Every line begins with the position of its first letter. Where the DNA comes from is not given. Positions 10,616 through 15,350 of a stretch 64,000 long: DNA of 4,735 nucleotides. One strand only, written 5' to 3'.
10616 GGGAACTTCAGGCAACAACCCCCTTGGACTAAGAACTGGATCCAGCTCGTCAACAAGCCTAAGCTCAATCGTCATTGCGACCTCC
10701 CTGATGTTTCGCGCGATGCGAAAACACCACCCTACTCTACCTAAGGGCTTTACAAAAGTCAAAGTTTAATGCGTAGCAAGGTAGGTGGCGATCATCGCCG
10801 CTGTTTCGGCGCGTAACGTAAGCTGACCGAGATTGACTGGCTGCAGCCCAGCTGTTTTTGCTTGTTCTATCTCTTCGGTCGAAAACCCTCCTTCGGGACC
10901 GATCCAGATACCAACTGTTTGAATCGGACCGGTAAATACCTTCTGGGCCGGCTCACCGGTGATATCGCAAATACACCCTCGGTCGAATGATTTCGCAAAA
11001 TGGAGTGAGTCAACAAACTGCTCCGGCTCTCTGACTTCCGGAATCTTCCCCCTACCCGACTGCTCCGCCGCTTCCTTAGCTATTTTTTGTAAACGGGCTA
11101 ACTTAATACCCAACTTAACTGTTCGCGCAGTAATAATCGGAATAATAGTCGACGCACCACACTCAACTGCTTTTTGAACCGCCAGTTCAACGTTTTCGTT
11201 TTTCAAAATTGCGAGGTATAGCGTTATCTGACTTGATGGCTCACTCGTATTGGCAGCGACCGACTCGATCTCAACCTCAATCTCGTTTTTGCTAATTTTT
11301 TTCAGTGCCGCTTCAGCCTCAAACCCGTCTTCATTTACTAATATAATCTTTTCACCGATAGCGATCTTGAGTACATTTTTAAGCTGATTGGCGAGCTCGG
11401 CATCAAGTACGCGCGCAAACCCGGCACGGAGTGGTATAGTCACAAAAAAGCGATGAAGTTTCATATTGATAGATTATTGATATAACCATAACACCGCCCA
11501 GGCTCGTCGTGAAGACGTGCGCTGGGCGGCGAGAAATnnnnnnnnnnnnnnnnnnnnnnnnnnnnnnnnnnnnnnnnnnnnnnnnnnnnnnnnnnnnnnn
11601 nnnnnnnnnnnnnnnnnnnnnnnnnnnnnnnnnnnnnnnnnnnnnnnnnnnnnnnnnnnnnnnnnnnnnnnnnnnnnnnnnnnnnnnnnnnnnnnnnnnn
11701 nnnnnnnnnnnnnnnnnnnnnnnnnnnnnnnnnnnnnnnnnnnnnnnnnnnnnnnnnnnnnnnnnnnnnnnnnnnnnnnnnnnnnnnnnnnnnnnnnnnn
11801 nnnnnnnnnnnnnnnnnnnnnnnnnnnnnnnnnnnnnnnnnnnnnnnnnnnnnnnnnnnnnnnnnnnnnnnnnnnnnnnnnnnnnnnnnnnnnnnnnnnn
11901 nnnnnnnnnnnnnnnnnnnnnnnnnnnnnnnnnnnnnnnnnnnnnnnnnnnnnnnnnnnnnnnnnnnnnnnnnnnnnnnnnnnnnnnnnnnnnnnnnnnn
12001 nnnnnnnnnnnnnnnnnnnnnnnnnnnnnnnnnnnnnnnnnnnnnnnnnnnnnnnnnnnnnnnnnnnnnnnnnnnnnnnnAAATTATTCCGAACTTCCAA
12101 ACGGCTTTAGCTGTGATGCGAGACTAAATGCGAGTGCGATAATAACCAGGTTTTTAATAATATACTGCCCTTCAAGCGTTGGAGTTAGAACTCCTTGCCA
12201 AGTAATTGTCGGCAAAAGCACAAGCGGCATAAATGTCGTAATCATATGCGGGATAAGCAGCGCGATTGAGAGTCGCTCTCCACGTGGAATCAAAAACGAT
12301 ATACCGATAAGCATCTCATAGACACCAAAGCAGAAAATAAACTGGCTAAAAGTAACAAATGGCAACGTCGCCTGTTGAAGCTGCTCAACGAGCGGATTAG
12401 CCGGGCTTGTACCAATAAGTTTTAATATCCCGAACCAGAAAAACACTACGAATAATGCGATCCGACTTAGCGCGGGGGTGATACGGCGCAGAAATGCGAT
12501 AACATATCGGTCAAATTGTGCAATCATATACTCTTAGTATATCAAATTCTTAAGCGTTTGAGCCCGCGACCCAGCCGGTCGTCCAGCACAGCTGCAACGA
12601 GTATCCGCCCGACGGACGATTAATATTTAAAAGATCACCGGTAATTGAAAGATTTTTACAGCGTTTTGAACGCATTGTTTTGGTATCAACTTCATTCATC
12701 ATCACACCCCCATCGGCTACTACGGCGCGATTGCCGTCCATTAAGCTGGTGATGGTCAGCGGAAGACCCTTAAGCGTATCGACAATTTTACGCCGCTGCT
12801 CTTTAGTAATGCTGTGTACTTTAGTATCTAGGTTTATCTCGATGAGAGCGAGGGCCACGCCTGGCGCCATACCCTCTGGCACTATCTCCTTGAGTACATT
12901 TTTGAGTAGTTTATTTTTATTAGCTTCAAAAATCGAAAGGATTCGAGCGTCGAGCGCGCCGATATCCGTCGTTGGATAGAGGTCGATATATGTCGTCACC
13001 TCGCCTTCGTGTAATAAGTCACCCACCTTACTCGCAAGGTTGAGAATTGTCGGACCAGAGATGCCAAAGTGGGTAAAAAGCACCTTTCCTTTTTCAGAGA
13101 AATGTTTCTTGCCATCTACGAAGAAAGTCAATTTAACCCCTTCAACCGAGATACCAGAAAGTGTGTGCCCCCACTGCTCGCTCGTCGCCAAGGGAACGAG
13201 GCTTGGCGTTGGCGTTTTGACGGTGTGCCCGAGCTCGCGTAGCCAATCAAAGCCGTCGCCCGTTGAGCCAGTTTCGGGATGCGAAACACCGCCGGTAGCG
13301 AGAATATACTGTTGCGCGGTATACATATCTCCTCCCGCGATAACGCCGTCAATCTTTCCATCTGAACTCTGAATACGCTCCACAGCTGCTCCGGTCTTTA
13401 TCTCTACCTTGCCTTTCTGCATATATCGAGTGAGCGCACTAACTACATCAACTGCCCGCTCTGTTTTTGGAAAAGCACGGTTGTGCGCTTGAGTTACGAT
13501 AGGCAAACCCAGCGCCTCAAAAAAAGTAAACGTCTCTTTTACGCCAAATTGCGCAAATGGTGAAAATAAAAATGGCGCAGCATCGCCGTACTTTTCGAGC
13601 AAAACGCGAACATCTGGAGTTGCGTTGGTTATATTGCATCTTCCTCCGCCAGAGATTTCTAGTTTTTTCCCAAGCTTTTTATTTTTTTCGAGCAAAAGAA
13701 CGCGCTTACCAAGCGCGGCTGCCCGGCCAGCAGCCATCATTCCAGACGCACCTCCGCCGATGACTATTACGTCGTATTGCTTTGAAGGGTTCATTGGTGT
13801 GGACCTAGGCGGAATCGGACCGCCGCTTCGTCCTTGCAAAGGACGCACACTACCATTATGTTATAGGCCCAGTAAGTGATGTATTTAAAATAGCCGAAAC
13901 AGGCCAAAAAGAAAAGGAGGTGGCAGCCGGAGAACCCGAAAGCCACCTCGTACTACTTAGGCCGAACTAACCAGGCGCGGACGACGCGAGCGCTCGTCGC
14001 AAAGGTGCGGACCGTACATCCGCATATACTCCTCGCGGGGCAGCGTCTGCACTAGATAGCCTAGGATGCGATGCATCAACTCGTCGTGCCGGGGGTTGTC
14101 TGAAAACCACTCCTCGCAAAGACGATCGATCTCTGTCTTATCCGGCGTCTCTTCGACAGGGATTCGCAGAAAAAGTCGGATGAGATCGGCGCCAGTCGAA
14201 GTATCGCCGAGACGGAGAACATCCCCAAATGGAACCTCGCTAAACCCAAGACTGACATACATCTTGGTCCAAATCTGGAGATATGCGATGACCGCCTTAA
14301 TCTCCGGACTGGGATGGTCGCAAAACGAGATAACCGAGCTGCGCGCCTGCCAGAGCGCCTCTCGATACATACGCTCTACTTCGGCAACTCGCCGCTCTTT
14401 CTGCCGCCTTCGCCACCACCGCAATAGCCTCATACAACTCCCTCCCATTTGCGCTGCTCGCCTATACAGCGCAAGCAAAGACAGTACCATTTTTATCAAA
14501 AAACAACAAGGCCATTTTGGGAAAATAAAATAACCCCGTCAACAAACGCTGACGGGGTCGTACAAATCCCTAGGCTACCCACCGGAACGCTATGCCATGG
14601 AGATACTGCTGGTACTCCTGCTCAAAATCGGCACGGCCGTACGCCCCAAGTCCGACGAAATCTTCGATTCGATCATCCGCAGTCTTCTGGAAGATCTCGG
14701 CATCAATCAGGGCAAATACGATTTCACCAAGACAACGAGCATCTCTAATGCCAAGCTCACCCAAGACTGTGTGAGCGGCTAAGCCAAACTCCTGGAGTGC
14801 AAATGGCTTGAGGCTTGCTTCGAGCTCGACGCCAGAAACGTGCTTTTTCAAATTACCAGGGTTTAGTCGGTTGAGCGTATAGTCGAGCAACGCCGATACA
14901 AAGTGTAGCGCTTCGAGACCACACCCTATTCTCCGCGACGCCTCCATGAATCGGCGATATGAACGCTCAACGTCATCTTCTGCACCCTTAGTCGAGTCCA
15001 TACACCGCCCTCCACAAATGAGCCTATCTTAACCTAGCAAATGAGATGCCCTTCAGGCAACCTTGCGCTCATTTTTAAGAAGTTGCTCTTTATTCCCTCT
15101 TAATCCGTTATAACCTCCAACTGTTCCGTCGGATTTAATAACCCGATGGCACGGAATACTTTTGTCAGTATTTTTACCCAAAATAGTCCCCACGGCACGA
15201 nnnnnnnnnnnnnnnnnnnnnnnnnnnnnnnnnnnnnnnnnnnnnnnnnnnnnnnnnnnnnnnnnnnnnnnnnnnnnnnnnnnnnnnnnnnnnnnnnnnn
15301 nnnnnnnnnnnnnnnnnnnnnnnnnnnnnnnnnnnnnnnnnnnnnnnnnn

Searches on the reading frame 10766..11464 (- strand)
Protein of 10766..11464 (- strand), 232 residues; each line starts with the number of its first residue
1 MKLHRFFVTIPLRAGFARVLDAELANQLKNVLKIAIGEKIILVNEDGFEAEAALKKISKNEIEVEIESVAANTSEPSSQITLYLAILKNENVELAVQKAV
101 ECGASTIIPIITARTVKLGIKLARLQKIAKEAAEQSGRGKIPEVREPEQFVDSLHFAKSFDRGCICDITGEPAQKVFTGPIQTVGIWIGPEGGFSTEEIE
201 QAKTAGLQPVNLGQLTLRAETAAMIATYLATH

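Call 62: list_cluster_members(proteins=[window:10766-11464:-, window:12550-13794:-, window:16584-16883:-, window:17217-17804:-, window:16154-16567:-, window:15053-15307:-, window:22391-22693:-, window:18189-19094:-])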
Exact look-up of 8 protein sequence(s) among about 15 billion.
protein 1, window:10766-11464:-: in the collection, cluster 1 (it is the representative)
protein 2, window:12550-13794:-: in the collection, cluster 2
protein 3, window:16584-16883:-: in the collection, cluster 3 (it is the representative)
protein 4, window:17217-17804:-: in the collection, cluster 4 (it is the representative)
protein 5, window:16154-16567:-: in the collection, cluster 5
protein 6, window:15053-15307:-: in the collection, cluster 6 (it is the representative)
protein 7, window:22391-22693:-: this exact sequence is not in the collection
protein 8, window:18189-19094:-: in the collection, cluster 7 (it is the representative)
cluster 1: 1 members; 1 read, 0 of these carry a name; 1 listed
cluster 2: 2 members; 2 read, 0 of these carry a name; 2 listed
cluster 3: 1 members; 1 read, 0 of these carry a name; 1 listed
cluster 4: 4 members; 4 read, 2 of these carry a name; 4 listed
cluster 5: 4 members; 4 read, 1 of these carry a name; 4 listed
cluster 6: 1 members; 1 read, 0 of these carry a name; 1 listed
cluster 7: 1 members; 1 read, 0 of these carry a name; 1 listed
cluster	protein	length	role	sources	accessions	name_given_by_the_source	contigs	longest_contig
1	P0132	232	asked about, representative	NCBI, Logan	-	-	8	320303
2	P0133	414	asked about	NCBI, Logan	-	-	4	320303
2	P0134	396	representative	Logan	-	-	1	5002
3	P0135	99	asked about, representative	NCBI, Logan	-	-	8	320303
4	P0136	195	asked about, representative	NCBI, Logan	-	-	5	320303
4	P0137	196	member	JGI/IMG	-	diguanylate cyclase (GGDEF)-like protein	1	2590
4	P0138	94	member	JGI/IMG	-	diguanylate cyclase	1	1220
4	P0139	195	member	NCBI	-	-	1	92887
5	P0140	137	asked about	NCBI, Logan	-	-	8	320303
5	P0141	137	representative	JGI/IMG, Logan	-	hypothetical protein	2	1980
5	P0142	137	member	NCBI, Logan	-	-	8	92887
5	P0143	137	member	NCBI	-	-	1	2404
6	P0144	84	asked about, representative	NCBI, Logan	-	-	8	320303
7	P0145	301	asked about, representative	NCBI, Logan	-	-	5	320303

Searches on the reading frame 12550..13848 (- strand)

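Call 4: search_protein_families(library=pfam, proteins=[window:12550-13848:-], max_evalue=0.1)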
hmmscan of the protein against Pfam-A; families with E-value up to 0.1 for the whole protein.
window:12550-13848:- (432 aa): 15 families
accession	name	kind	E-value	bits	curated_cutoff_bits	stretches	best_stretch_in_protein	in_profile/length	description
PF03486.20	HI0933_like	-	1.5e-71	241.1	50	1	26-430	2-243/244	HI0933-like protein Rossmann domain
PF22780.1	HI0933_like_1st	-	9.1e-31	107.3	27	1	215-370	2-158/165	HI0933-like protein barrel and H2TH domain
PF00890.30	FAD_binding_2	-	1.5e-12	47.9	20.4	1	26-219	1-225/414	FAD binding domain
PF13738.12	Pyr_redox_3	-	1.2e-10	41.6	30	2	109-193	54-140/305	Pyridine nucleotide-disulphide oxidoreductase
PF01266.30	DAO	-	7.6e-10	39.3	27.9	2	26-60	1-35/353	FAD dependent oxidoreductase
PF07992.20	Pyr_redox_2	-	4.7e-08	33.2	26.1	1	25-58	1-176/291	Pyridine nucleotide-disulphide oxidoreductase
PF12831.13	FAD_oxidored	-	5.4e-08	33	27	1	26-60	1-35/416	FAD dependent oxidoreductase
PF00070.33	Pyr_redox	-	6.3e-08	33.5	22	1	27-63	2-38/82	Pyridine nucleotide-disulphide oxidoreductase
PF01134.28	GIDA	-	4.1e-07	29.8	22.1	1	26-57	1-32/391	Glucose inhibited division protein A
PF13450.12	NAD_binding_8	-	1.4e-05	25.7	21.9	1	29-60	1-32/68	NAD(P)-binding Rossmann-like domain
PF01262.27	AlaDh_PNT_C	-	3.1e-05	23.9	23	1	25-74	29-79/214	Alanine dehydrogenase/PNT, C-terminal domain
PF01494.25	FAD_binding_3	-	0.0012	18.6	22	1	25-58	2-35/349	FAD binding domain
PF01946.23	Thi4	-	0.02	14.6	26.2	1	24-60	17-54/235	Thi4 family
PF00996.24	GDI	-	0.021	13.8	23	0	23-60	3-40/436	GDP dissociation inhibitor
PF22645.1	GKRP_SIS_N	-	0.092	12.9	27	0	21-71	13-62/113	Glucokinase regulatory protein N-terminal SIS domain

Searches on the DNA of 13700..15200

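Call 84: search_rna_families(source=window, start=13700, end=15200, threshold=evalue, max_evalue=1)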
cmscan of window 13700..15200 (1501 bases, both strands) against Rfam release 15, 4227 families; matches with E-value up to 1: 4.
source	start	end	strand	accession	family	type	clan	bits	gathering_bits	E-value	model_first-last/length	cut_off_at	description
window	13800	13870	-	RF00005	tRNA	Gene; tRNA;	CL00001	63.2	29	5.6e-13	1-71/71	no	tRNA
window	13799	13870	+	RF04354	Plastid-ycf2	Cis-reg;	-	20.8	65.7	0.28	1-75/75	no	Plastid-ycf2 5UTR RNA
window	14525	14618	-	RF02676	Esr41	Gene; sRNA;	-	19.1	102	0.99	1-74/74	no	Enterohemorrhagic E. coli sRNA 41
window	14525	14603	-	RF02837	anti-hemB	Gene; sRNA;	-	16.8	49.5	0.63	1-81/81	no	Burkholderia RNA 7 (anti-hemB)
